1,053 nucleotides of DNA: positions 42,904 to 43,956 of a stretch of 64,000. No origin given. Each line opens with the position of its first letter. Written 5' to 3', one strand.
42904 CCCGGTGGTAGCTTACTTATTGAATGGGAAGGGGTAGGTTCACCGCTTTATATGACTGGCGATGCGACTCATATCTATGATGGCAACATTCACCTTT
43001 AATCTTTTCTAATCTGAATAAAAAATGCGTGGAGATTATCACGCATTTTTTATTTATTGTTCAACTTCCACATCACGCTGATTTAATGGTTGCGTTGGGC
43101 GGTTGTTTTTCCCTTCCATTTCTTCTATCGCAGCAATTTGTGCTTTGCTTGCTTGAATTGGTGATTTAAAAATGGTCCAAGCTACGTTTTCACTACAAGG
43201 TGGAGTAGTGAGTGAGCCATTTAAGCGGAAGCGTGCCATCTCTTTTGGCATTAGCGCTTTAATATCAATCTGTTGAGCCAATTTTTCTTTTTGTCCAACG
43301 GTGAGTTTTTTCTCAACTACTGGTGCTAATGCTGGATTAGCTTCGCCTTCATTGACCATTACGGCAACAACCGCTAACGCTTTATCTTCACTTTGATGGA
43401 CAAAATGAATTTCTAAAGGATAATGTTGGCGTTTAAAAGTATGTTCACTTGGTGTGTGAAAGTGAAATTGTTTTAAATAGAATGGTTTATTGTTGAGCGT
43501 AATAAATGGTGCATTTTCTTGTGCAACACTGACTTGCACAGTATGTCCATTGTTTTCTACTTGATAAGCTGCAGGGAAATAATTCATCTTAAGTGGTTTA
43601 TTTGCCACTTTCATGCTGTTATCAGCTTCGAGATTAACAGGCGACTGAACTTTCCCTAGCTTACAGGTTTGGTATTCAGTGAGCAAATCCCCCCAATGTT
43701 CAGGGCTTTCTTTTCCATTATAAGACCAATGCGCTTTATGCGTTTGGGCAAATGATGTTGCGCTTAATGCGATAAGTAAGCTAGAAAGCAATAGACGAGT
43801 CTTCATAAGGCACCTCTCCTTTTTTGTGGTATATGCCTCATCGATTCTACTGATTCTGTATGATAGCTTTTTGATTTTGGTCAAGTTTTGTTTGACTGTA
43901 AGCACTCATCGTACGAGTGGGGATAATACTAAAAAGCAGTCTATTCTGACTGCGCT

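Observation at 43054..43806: Periplasmic alpha-class carbonic anhydrase inserted between dapF and dusC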

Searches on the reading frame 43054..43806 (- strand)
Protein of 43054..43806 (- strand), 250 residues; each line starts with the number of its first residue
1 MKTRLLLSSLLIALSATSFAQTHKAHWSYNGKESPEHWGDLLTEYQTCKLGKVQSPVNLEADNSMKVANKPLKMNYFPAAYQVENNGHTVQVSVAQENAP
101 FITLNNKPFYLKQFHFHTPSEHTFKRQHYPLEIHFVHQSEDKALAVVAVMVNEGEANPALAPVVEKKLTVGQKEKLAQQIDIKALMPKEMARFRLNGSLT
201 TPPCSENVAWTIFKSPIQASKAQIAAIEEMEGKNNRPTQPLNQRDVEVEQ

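Call 3: search_protein_families(library=pfam, proteins=[window:43054-43806:-])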
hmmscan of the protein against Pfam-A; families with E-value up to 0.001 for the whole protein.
window:43054-43806:- (250 aa): 1 family
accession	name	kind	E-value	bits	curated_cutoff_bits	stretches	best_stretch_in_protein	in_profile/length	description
PF00194.26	Carb_anhydrase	-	3.3e-46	158.4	27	1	34-248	2-252/254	Eukaryotic-type carbonic anhydrase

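Call 4: search_protein_families(library=ncbifam, proteins=[window:43054-43806:-])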
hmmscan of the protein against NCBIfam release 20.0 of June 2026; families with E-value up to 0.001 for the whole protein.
window:43054-43806:- (250 aa): 0 families

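Call 5: search_solved_structures(query=window:43054-43806:-, show_alignments=3)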
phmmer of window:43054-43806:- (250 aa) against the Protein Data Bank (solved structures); distinct sequences matched with E-value up to 0.001: 240 (the best 60 are shown).
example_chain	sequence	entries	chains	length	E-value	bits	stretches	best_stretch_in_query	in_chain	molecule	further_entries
4c3t_A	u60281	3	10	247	3.3e-62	214.1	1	4-246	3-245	CARBONATE DEHYDRATASE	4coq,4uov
6im0_A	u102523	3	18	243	6.1e-61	209.9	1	7-246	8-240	Carbonic anhydrase (Carbonate dehydratase)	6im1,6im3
6eki_A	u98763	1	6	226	1.5e-59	205.3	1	25-246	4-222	Carbonic anhydrase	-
8dpc_A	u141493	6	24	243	2.5e-55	191.5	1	23-246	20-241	Carbonic anhydrase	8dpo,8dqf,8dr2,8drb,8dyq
1kop_A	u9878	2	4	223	6.3e-55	190.2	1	25-246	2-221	CARBONIC ANHYDRASE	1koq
8w7x_A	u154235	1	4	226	7.3e-55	190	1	26-245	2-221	SPS_Carbon Anhydrase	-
4x5s_A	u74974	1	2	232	8.9e-54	186.5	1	21-245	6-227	Carbonic anhydrase (Carbonate dehydratase)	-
4g7a_A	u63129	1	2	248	2.6e-52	181.6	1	25-244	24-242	Carbonate dehydratase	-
4xz5_A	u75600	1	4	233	2.9e-52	181.5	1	25-245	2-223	Carbonic anhydrase, alpha family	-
5hpj_A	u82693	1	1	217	1.3e-49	172.8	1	27-244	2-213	Carbonic anhydrase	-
4twl_A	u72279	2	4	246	2.6e-35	126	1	32-246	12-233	Dioscorin 5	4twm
4ygf_A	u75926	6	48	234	2e-33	119.9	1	25-240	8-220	Alpha-carbonic anhydrase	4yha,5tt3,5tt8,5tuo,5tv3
4xfw_A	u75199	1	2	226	5.8e-33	118.3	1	27-240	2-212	Alpha-carbonic anhydrase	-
4xiw_A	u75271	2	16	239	9.9e-26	94.7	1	27-249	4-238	Carbonic anhydrase, alpha type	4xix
3q31_A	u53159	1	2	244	1.9e-25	93.8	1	27-239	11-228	Carbonic anhydrase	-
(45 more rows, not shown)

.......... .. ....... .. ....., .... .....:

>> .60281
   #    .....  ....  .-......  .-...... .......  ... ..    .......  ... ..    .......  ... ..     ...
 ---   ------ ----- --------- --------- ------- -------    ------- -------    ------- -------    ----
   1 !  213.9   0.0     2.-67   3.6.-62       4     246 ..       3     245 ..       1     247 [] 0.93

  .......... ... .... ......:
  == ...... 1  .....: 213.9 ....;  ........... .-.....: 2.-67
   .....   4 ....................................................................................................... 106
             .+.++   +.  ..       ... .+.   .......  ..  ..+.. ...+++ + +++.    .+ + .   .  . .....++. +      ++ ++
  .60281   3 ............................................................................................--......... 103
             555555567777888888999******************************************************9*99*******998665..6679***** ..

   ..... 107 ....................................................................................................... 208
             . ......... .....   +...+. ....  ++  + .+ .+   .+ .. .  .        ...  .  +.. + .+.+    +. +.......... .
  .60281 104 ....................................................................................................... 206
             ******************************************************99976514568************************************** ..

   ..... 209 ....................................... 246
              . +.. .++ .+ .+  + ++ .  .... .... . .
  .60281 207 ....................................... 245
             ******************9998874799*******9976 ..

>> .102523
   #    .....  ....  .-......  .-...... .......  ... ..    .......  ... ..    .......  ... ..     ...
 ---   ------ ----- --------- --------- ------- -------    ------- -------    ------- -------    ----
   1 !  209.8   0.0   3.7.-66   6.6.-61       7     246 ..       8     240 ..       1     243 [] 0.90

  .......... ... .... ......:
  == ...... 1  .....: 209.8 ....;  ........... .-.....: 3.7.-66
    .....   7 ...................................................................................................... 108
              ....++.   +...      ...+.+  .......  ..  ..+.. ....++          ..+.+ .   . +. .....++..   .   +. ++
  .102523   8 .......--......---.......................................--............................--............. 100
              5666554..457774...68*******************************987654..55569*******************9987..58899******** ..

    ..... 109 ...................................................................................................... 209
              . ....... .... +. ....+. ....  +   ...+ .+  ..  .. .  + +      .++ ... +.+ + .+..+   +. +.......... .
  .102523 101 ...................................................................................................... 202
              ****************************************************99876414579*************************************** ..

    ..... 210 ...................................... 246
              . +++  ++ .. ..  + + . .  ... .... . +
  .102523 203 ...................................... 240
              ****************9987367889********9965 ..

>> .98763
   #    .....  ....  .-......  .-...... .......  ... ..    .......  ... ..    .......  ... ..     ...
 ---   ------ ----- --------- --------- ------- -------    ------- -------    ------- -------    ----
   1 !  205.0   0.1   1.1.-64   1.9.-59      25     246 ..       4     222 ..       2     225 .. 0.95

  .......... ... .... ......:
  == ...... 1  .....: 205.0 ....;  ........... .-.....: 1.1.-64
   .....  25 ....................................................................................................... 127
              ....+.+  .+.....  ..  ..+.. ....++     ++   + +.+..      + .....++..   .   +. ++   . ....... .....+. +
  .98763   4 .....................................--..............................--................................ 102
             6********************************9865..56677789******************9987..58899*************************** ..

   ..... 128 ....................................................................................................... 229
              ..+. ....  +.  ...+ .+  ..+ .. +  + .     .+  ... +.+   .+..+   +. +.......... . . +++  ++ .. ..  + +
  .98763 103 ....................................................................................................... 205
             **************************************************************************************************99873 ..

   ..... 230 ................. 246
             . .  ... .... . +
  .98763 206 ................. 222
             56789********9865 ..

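Call 6: find_encoding_contigs(protein=window:43054-43806:-, flank=6000, max_places=10)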
Protein window:43054-43806:- (250 aa): 23 contigs read that carry it; 10 places shown.
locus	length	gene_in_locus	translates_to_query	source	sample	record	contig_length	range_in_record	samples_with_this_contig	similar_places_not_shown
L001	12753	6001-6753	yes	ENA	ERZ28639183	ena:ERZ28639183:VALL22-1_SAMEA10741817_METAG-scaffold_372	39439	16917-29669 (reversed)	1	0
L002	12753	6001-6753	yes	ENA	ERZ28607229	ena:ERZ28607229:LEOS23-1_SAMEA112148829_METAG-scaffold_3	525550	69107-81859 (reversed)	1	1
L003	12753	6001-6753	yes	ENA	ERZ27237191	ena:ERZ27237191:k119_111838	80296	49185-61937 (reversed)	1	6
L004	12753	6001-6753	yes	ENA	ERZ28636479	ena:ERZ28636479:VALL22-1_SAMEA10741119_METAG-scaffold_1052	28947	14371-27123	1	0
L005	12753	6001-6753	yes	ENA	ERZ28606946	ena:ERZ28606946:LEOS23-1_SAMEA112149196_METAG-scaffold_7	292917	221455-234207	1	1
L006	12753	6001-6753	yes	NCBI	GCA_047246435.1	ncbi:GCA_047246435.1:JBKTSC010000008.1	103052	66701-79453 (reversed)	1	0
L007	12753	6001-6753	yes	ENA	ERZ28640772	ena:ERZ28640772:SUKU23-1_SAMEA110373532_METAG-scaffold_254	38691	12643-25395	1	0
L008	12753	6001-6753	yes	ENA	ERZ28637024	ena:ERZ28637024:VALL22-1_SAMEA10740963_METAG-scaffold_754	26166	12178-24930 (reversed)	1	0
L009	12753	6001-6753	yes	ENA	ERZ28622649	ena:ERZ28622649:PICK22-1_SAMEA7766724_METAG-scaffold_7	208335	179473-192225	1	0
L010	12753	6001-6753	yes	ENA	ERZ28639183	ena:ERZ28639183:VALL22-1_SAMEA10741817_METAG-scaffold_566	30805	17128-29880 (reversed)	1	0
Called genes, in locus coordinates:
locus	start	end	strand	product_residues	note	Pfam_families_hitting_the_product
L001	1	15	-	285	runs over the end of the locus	PF00763:THF_DHG_CYH, PF02882:THF_DHG_CYH_C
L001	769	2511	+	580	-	PF00916:Sulfate_transp, PF01740:STAS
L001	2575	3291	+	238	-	PF01138:RNase_PH, PF03725:RNase_PH_C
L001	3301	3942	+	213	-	PF00156:Pribosyltran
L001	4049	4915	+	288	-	PF27507:DjlA_TM, PF05099:TerB, PF00226:DnaJ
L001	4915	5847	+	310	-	PF01207:Dus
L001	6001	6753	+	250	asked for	PF00194:Carb_anhydrase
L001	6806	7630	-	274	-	PF01678:DAP_epimerase, PF02567:PhzC-PhzF (weak), PF01678:DAP_epimerase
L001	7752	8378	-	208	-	PF01726:LexA_DNA_bind, PF00717:Peptidase_S24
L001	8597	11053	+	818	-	PF27464:PlsB_N, PF01553:Acyltransferase, PF19277:GPAT_C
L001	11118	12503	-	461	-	PF00939:Na_sulph_symp, PF03600:CitMHS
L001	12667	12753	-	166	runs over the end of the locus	PF03737:RraA-like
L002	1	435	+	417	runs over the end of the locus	-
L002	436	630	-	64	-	-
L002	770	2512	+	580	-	PF00916:Sulfate_transp, PF01740:STAS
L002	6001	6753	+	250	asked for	PF00194:Carb_anhydrase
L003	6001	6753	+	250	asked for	PF00194:Carb_anhydrase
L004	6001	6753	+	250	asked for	PF00194:Carb_anhydrase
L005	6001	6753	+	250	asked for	PF00194:Carb_anhydrase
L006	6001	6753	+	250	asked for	PF00194:Carb_anhydrase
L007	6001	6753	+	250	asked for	PF00194:Carb_anhydrase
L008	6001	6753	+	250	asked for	PF00194:Carb_anhydrase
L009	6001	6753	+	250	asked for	PF00194:Carb_anhydrase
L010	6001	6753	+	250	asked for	PF00194:Carb_anhydrase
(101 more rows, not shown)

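Call 7: find_homologous_proteins(query=window:43054-43806:-)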
Query window:43054-43806:- (250 aa): 7681 proteins with E <= 0.001 among 8000 candidates; the best 120 are listed.
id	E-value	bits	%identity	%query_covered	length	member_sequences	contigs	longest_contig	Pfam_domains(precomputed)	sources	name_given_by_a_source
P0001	4.9e-161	552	98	100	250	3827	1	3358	PF00194.27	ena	-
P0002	8.1e-161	552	98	100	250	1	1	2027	PF00194.27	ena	-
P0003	4.0e-148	510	94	98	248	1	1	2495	PF00194.27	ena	-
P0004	1.2e-146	505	90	100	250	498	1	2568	PF00194.27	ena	-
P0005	1.4e-143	495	88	100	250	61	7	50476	PF00194.27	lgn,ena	-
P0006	2.9e-139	481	82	100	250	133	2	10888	PF00194.27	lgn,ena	-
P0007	2.6e-117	409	77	100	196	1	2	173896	PF00194.27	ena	-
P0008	2.0e-107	377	92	74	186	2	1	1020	PF00194.27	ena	-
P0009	8.6e-105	368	66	100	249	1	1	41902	PF00194.27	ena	-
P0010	2.5e-98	347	98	64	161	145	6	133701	PF00194.27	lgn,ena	-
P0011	1.8e-95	338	62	100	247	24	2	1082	PF00194.27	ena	-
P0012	5.2e-91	323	76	84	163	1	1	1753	PF00194.27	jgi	-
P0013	6.3e-80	287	56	98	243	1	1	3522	PF00194.27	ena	-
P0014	1.0e-79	286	56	99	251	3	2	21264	PF00194.27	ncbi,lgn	-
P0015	7.5e-78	280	41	89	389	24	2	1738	PF00194.27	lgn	-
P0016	1.3e-77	279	54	98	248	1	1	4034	PF00194.27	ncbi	-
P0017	4.4e-76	274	52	93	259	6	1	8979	PF00194.27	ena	-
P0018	6.5e-76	274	52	93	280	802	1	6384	PF00194.27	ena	-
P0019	1.9e-75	272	55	88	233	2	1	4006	PF00194.27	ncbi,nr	ncbi:MAG TPA: carbonic anhydrase [Pasteurellaceae bacterium]|nr:carbonic anhydrase [Pasteurellaceae 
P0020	6.1e-75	271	53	98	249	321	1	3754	PF00194.27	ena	-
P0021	6.9e-75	270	52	98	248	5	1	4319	PF00194.27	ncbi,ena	-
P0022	7.6e-75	270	51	98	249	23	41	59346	PF00194.27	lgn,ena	-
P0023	2.7e-74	268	53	98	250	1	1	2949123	PF00194.27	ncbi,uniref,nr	ncbi:carbonic anhydrase family protein [Uruburuella testudinis]|uniref:carbonic anhydrase n=1 Tax=Ur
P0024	6.9e-74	267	50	98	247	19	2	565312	PF00194.27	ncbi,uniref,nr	ncbi:carbonic anhydrase family protein [Bisgaard Taxon 10/6]|uniref:carbonic anhydrase n=1 Tax=Exerc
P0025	7.0e-74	267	51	98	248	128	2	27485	PF00194.27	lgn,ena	-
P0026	1.3e-73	266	51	98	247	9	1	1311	PF00194.27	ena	-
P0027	1.8e-73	266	51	98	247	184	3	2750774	PF00194.27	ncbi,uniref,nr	ncbi:carbonic anhydrase [Cardiobacterium valvarum]|uniref:carbonic anhydrase n=1 Tax=Cardiobacterium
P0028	2.0e-73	266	51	98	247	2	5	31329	PF00194.27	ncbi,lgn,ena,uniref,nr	ncbi:carbonic anhydrase family protein [uncultured Cardiobacterium sp.]|uniref:carbonic anhydrase n=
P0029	4.3e-73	264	53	90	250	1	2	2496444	PF00194.27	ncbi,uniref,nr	ncbi:carbonic anhydrase [Neisseria chenwenguii]|uniref:carbonic anhydrase n=1 Tax=Neisseria chenweng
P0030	4.9e-73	264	54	88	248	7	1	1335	PF00194.27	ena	-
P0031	7.7e-73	264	51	98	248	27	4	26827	PF00194.27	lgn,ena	-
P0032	7.8e-73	264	51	98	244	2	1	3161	PF00194.27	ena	-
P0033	1.0e-72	263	50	100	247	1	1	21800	PF00194.27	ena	-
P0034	1.6e-72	263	54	88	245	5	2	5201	PF00194.27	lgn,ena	-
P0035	3.1e-72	262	51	98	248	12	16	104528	PF00194.27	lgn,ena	-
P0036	5.6e-72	261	51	100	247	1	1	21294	PF00194.27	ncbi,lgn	-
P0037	9.8e-72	260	50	98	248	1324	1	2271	PF00194.27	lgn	-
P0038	1.1e-71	260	53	90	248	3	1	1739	PF00194.27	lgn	-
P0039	1.2e-71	260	51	98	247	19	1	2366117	PF00194.27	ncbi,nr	ncbi:carbonic anhydrase family protein [Actinobacillus equuli subsp. haemolyticus]|nr:carbonic anhyd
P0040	2.1e-71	259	51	98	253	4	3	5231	PF00194.27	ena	-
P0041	2.5e-71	259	51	98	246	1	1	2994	PF00194.27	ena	-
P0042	2.9e-71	258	53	88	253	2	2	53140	PF00194.27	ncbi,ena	-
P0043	3.8e-71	258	51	91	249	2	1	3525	PF00194.27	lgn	-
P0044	1.2e-70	256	50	98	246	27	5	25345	PF00194.27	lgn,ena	-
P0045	3.4e-70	255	51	88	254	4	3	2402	PF00194.27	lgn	-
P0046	5.8e-70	254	51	98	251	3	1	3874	PF00194.27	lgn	-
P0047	6.0e-70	254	52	98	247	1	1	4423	PF00194.27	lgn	-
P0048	9.7e-70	253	55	88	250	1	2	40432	PF00194.27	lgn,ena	-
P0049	1.3e-69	253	50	88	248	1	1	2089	PF00194.27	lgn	-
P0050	1.8e-69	253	49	91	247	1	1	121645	PF00194.27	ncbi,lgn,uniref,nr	ncbi:MAG: carbonic anhydrase family protein [Neisseria sp.]|uniref:carbonic anhydrase n=1 Tax=Neisse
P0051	3.4e-69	252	50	98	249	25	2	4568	PF00194.27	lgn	-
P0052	2.4e-68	249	51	91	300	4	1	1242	PF00194.27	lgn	-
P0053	2.8e-68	249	50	90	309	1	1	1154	PF00194.27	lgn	-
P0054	3.0e-68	249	48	96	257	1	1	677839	PF00194.27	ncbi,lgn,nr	ncbi:MAG: carbonic anhydrase family protein [Lautropia sp.]|nr:carbonic anhydrase family protein [La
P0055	5.7e-68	248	51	90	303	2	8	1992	PF00194.27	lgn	-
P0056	3.6e-67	245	53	88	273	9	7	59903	PF00194.27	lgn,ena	-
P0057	3.8e-67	245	49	98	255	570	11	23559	PF00194.27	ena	-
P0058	4.3e-66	242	48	97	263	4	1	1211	PF00194.27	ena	-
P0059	2.3e-64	236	49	88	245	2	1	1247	PF00194.27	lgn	-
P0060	2.4e-64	236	49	90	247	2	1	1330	PF00194.27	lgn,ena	-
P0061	2.8e-64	236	45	98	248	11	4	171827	PF00194.27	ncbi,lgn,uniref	ncbi:carbonic anhydrase [Avibacterium gallinarum]|uniref:carbonic anhydrase n=1 Tax=Avibacterium gal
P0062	1.7e-63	233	46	98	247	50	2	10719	PF00194.27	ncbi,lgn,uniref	ncbi:carbonic anhydrase [Neisseria dentiae]|uniref:carbonic anhydrase n=1 Tax=Neisseria dentiae TaxI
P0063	2.4e-63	233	47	94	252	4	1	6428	PF00194.27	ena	-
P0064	3.1e-63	232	47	96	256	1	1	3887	PF00194.27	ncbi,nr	ncbi:MAG: carbonic anhydrase family protein [Lautropia sp.]|nr:carbonic anhydrase family protein [La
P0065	7.3e-63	231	47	96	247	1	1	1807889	PF00194.27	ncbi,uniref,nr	ncbi:carbonic anhydrase [Nitrosophilus alvini]|uniref:carbonic anhydrase n=1 Tax=Nitrosophilus alvin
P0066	1.3e-62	230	51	88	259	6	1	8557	PF00194.27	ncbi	-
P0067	1.5e-62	230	45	95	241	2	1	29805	PF00194.27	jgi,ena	-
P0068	2.0e-62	230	47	98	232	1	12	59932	PF00194.27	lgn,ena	-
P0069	7.6e-62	228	47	96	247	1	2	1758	PF00194.27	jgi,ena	-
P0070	1.5e-61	227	46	99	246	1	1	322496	PF00194.27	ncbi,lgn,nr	ncbi:MAG TPA: carbonic anhydrase family protein [Rhodocyclaceae bacterium]|nr:carbonic anhydrase fam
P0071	1.9e-61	226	44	99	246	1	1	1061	PF00194.27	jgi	jgi:carbonic anhydrase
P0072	2.3e-61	226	45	97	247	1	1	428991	PF00194.27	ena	-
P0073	3.8e-61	225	47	99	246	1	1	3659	PF00194.27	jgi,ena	-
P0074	5.9e-61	225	44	98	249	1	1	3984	PF00194.27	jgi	-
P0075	6.3e-61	225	47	90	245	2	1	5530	PF00194.27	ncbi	-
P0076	1.1e-60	224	45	99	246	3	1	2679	PF00194.27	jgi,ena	-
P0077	1.3e-60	224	45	98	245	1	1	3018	PF00194.27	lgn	-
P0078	1.5e-60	223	45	98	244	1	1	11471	PF00194.27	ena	-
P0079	1.7e-60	223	46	98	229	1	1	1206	PF00194.27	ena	-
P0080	2.5e-60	223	45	99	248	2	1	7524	PF00194.27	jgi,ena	-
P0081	2.6e-60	223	44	98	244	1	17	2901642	PF00194.27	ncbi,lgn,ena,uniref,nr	ncbi:carbonic anhydrase [Gilliamella sp. wkB7]|uniref:carbonic anhydrase n=1 Tax=Gilliamella sp. wkB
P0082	2.9e-60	223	46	97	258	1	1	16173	PF00194.27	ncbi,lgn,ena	-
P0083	3.6e-60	222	44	98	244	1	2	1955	PF00194.27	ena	-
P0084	4.6e-60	222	45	96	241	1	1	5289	PF00194.27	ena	-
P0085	5.0e-60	222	45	98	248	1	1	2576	PF00194.27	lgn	-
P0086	7.0e-60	221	44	98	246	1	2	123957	PF00194.27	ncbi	-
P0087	8.8e-60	221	45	98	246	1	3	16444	PF00194.27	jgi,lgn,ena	-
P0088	9.1e-60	221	44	98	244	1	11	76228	PF00194.27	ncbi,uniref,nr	ncbi:carbonic anhydrase [Gilliamella apicola]|uniref:carbonic anhydrase n=1 Tax=Gilliamella apicola 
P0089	1.0e-59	221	44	95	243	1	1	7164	PF00194.27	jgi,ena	-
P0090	1.5e-59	220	51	78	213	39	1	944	PF00194.27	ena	-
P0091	1.8e-59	220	44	94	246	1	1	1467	PF00194.27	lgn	-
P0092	2.2e-59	220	45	98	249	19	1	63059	PF00194.27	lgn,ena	-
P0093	3.0e-59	219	48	89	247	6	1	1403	PF00194.27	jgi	jgi:carbonic anhydrase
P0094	3.1e-59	219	44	92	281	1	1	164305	PF00194.27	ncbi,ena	-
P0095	4.6e-59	219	45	95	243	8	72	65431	PF00194.27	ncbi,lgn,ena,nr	ncbi:MAG: hypothetical protein B7Z05_04120 [Thiotrichales bacterium 32-46-8]|nr:carbonic anhydrase f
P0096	4.7e-59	219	44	98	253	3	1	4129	PF00194.27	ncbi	ncbi:carbonic anhydrase [Caminibacter sp.]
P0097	4.9e-59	218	45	96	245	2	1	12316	PF00194.27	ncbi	-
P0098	5.8e-59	218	43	94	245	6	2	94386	PF00194.27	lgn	-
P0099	6.3e-59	218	45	98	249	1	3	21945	PF00194.27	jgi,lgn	jgi:carbonic anhydrase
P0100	8.2e-59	218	46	89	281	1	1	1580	PF00194.27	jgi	jgi:carbonic anhydrase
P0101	9.7e-59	218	45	98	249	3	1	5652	PF00194.27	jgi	jgi:carbonic anhydrase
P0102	1.2e-58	217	46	96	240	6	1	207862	PF00194.27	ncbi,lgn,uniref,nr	ncbi:carbonic anhydrase [Leminorella grimontii]|uniref:carbonic anhydrase n=1 Tax=Leminorella grimon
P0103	1.4e-58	217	46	98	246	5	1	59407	PF00194.27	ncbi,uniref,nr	ncbi:carbonic anhydrase [Edaphovirga cremea]|uniref:carbonic anhydrase n=1 Tax=Edaphovirga cremea Ta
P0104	1.6e-58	217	46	93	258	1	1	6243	PF00194.27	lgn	-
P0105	1.7e-58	217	45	98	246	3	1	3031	PF00194.27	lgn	-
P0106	1.9e-58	217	43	100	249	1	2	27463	PF00194.27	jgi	jgi:carbonic anhydrase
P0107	1.9e-58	217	43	93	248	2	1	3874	PF00194.27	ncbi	-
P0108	1.9e-58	217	43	96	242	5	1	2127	PF00194.27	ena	-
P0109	2.0e-58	216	42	97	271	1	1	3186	PF00194.27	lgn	-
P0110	2.1e-58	216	44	97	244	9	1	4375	PF00194.27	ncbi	-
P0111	2.3e-58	216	44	98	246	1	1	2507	PF00194.27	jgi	jgi:carbonic anhydrase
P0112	2.3e-58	216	46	88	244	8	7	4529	PF00194.27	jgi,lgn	jgi:carbonic anhydrase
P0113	2.5e-58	216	44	97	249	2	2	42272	PF00194.27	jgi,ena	-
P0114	2.6e-58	216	41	94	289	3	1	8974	PF00194.27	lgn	-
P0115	2.6e-58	216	45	98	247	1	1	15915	PF00194.27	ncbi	-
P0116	2.6e-58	216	48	98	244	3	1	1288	PF00194.27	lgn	-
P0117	2.9e-58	216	43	97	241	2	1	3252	PF00194.27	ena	-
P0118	3.2e-58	216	44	98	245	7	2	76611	PF00194.27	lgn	-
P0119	3.3e-58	216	44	94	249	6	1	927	PF00194.27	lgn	-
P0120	3.4e-58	216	45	95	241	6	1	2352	PF00194.27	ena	-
